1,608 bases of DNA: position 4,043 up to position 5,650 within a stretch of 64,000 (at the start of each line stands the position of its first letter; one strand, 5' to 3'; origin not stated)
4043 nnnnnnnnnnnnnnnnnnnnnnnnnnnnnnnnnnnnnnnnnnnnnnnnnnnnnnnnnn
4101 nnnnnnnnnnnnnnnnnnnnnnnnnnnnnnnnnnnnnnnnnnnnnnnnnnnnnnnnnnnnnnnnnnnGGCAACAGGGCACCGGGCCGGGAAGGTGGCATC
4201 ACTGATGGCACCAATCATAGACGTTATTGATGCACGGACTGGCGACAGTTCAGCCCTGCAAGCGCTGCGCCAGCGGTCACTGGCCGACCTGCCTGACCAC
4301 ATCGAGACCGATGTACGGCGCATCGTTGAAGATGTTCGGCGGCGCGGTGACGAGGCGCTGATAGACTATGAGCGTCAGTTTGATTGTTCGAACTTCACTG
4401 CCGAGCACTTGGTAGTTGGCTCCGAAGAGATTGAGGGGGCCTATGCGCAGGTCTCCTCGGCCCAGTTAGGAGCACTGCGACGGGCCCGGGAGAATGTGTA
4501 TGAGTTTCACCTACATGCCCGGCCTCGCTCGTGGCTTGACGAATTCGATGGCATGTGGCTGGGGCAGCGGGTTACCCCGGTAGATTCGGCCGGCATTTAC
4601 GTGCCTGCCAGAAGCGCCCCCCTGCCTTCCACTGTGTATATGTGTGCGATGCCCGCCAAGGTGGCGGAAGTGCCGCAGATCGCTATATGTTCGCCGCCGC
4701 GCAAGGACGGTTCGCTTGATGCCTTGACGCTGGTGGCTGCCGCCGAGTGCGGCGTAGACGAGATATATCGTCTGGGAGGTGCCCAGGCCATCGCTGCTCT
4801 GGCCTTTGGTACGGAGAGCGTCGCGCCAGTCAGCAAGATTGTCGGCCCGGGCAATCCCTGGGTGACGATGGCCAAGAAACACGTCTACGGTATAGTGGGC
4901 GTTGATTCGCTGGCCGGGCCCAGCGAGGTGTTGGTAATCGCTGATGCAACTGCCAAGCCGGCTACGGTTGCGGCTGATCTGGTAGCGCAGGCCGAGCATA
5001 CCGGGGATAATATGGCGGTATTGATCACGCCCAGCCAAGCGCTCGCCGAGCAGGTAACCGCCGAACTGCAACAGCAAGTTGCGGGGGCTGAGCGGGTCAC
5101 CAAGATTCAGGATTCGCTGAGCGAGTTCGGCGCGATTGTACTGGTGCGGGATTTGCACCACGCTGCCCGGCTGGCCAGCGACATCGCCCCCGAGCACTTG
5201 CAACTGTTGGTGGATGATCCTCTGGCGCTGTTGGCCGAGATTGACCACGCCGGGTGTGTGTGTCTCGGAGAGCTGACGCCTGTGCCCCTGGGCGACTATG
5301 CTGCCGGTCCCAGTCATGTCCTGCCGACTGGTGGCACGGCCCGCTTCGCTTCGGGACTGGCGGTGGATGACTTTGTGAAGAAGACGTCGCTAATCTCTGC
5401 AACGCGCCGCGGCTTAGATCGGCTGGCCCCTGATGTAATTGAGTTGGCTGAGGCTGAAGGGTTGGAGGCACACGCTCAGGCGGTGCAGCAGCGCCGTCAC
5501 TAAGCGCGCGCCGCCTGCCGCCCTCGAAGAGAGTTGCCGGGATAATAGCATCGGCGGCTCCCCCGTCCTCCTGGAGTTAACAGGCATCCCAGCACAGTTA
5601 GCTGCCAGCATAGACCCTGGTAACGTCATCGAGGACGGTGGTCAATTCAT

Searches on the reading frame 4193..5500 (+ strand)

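Call 63: search_protein_families(library=pfam, proteins=[window:4193-5500:+], max_evalue=0.0001)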
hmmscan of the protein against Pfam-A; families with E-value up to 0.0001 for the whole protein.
window:4193-5500:+ (436 aa): 1 family
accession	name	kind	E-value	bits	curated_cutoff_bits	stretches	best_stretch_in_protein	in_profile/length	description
PF00815.25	Histidinol_dh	-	1.4e-155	518.7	27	1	35-434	9-410/411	Histidinol dehydrogenase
